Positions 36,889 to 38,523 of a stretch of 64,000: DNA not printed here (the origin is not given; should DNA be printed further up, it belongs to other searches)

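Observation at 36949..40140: Lipoprotein with four Cys-pair Ig-like modules and an Asp-box double propeller, directly downstream of the giant gene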

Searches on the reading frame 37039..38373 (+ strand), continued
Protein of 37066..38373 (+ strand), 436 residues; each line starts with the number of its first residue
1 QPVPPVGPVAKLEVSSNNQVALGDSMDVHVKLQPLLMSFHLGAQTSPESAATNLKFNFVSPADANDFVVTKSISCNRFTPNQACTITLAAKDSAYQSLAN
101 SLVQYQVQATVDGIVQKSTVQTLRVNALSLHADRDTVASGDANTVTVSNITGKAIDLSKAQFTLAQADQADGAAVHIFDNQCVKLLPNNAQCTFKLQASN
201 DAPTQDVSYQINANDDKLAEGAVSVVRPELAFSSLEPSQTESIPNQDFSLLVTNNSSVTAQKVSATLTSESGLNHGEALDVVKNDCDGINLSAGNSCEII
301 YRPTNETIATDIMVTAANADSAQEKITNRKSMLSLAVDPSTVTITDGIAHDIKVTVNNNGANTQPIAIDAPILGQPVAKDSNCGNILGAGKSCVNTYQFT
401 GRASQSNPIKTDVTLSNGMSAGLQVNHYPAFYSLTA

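Call 61: search_protein_families(library=ncbifam, proteins=[P0146, P0007, P0014, P0013, P0022, P0019], max_evalue=0.01)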
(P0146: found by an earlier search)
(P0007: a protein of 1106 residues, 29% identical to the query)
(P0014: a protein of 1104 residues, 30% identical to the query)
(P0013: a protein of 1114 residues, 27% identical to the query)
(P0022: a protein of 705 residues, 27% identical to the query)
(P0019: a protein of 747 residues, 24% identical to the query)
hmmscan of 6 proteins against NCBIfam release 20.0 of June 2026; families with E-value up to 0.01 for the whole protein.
P0146 (1358 aa): 4 families
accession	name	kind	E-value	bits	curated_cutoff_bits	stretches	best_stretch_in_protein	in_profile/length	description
NF045728.1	glycosyl_F510_1955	equivalog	9.3e-77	257.6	175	9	890-1028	73-214/246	F510_1955 family glycosylhydrolase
NF010237.0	PRK13684.1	equivalog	3e-26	92.2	326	3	932-1123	114-304/334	photosynthesis system II assembly factor Ycf48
NF053688.1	BamI_Bacteroidota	equivalog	1.2e-22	80.8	370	2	479-695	160-393/452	BamI family beta-barrel-assembly machinery protein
NF038379.2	amino_Aden_PurZ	exception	0.00015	21.1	300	0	632-672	36-76/293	succino-amino-deoxyadenylate synthase PurZ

P0007 (1106 aa): 3 families
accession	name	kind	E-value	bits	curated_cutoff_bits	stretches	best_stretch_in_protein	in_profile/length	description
NF045728.1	glycosyl_F510_1955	equivalog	1.7e-35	122.5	175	4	782-922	69-208/246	F510_1955 family glycosylhydrolase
NF010237.0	PRK13684.1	equivalog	0.0011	18.1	326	0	507-559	270-322/334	photosynthesis system II assembly factor Ycf48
NF038367.1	OM_lipo_TUL4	subfamily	0.0065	16.8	75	0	8-106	2-103/149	TUL4 family lipoprotein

P0014 (1104 aa): 3 families
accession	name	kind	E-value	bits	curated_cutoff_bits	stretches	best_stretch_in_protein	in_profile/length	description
NF045728.1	glycosyl_F510_1955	equivalog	3.9e-27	95.1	175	2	497-570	106-179/246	F510_1955 family glycosylhydrolase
NF010237.0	PRK13684.1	equivalog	0.00071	18.7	326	0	495-538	270-313/334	photosynthesis system II assembly factor Ycf48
NF058595.1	invert_tail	domain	0.0085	16.4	37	0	325-352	82-109/113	lipo-invert putative C-terminal anchoring domain-containing protein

P0013 (1114 aa): 2 families
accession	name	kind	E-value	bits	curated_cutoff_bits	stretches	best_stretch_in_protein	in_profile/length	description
NF045728.1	glycosyl_F510_1955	equivalog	1.3e-20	73.8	175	2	722-909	15-196/246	F510_1955 family glycosylhydrolase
NF010237.0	PRK13684.1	equivalog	3.2e-06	26.4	326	0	816-898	231-312/334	photosynthesis system II assembly factor Ycf48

P0022 (705 aa): 2 families
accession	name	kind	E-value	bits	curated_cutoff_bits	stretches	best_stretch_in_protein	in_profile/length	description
NF052619.1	ChiD_Serratia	equivalog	1.6e-22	80.1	750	1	352-687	90-401/416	chitinase ChiD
NF012200.0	choice_anch_D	domain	0.0022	18.5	45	1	132-218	6-92/108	choice-of-anchor D domain-containing protein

P0019 (747 aa): 2 families
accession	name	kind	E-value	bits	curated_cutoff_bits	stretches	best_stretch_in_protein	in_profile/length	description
NF047961.1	adhesin_HupY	equivalog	5.4e-15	54.5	1250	1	601-716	501-615/978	leucine-rich repeat adhesin HupY/LrrG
NF012200.0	choice_anch_D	domain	0.00033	21.2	45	0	181-278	4-94/108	choice-of-anchor D domain-containing protein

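Call 67: find_encoding_contigs(protein=P0017, flank=8000, max_places=2)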
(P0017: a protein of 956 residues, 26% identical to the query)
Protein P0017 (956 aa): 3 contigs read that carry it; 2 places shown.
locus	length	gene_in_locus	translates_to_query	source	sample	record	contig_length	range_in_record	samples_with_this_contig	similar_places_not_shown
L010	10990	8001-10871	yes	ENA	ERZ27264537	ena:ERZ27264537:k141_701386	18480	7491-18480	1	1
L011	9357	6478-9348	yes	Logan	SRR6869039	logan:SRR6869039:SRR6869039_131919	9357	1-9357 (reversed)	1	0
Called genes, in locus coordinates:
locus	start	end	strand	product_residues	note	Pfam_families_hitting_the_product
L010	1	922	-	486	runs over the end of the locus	PF00083:Sugar_tr, PF06779:MFS_4 (weak), PF07690:MFS_1, PF12832:MFS_1_like (weak)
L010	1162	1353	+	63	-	PF02599:CsrA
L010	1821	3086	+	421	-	PF07690:MFS_1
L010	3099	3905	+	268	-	-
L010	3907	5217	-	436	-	PF13000:Acatn, PF07690:MFS_1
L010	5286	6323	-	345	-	PF13439:Glyco_transf_4, PF00534:Glycos_transf_1, PF13692:Glyco_trans_1_4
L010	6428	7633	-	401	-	PF07690:MFS_1, PF13347:MFS_2 (faint), PF00083:Sugar_tr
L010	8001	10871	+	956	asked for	PF14870:PSII_BNR (faint), PF24316:Tli3 (faint), PF07494:Reg_prop (faint), PF14517:Tachylectin (faint)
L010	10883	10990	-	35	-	?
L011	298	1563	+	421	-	PF07690:MFS_1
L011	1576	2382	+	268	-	-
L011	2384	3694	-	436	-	PF13000:Acatn, PF07690:MFS_1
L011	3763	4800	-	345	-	PF13439:Glyco_transf_4, PF00534:Glycos_transf_1, PF13692:Glyco_trans_1_4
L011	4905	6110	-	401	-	PF07690:MFS_1, PF13347:MFS_2 (faint), PF00083:Sugar_tr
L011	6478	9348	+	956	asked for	PF14870:PSII_BNR (faint), PF24316:Tli3 (faint), PF07494:Reg_prop (faint), PF14517:Tachylectin (faint)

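Call 73: search_protein_families(library=pfam, proteins=[P0019, P0020, P0022, P0018, P0021, L005:2228-5413:-], max_evalue=0.01)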
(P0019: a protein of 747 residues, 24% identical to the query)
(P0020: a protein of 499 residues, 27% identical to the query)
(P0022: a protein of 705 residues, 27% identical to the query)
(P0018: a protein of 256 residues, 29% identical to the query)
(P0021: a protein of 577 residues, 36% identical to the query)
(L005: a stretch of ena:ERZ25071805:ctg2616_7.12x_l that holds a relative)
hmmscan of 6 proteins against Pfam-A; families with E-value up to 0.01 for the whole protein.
P0019 (747 aa): 2 families
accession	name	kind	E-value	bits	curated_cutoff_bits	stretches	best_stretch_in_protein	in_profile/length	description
PF13306.12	LRR_5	-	9.9e-27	93.8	27.7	1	593-713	8-126/127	BspA type Leucine rich repeat region (6 copies)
PF05725.18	FNIP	-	0.0027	18.2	21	0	671-702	8-39/44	FNIP Repeat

P0020 (499 aa): 1 family
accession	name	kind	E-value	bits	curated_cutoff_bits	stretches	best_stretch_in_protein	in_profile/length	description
PF00704.34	Glyco_hydro_18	-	4.9e-26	92.6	29.6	1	258-494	4-161/317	Glycosyl hydrolases family 18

P0022 (705 aa): 1 family
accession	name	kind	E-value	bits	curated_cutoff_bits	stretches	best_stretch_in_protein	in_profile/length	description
PF00704.34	Glyco_hydro_18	-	9.6e-60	203.3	29.6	1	247-685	4-317/317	Glycosyl hydrolases family 18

P0018 (256 aa): 0 families

P0021 (577 aa): 7 families
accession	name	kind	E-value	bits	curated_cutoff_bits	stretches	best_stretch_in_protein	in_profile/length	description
PF22544.2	HYDIN_VesB_CFA65-like_Ig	-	3.8e-08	33.9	25.5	1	215-294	9-87/100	HYDIN/CFA65/VesB-like, Ig-like domain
PF24771.2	Ig_CFAP74_1st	-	5.5e-06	27.1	29.2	0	249-301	42-93/97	CFAP74 first Ig-like domain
PF15780.11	ASH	-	2.8e-05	24.7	27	0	217-286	15-83/98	Abnormal spindle-like microcephaly-assoc'd, ASPM-SPD-2-Hydin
PF24507.1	Ig_CFAP65_4th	-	0.0002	22.1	27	0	339-411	4-76/76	CFAP65, fourth Ig-like domain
PF24291.1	Ig_CFAP65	-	0.00076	19.7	27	1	214-311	13-119/121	Cilia- and flagella-associated protein 65-like, Ig-like domain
PF22073.2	Cep192_D4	-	0.0011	19.6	35.5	0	257-294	58-95/112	Cep192 domain 4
PF25249.1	Ig_CFAP65_7th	-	0.0068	16.6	28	0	265-291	57-83/120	CFAP65, seventh Ig-like domain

L005:2228-5413:- (1061 aa): 1 family
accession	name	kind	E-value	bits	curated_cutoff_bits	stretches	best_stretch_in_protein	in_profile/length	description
PF01453.30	B_lectin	-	0.0015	19.5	32.4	1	83-141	14-75/105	D-mannose binding lectin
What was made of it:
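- Closest known: HYDIN/CFA65/VesB-like Ig. Same: Relative P0021 passes PF22544 (call 73).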

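Call 74: search_protein_families(library=pfam, alignment_id=A1, max_evalue=1)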
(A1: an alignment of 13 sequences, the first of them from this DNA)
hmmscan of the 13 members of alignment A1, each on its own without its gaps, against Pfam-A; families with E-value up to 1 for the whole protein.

A. member 1, seq(442 aa): 0 families

B. families by the number of members that match (of 13 scanned): 19 families
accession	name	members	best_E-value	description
PF00932.25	LTD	5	9.5e-06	Lamin Tail Domain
PF01833.30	TIG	2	0.0039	IPT/TIG domain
PF14856.11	Hce2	2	0.081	Pathogen effector; putative necrosis-inducing factor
PF17766.7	fn3_6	1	0.00024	Fibronectin type-III domain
PF22073.2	Cep192_D4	1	0.0095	Cep192 domain 4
PF15780.11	ASH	1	0.012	Abnormal spindle-like microcephaly-assoc'd, ASPM-SPD-2-Hydin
PF22544.2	HYDIN_VesB_CFA65-like_Ig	1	0.019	HYDIN/CFA65/VesB-like, Ig-like domain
PF21602.3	GldM_3rd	1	0.028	GldM third domain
PF02639.20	DUF188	1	0.038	Uncharacterized BCR, YaiI/YqxD family COG1671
PF17961.7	Big_8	1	0.068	Bacterial Ig domain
PF12389.13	Peptidase_M73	1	0.078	Camelysin metallo-endopeptidase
PF00801.26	PKD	1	0.12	PKD domain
PF23662.1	DUF7152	1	0.16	Domain of unknown function (DUF7152)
PF24507.1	Ig_CFAP65_4th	1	0.17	CFAP65, fourth Ig-like domain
PF18968.5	DUF5707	1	0.17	Family of unknown function (DUF5707)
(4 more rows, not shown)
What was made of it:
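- On ASH / HYDIN-VesB-like Ig / choice-of-anchor D domains: The window's N-terminal region gives 0 Pfam families at E<=1 (call 74).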
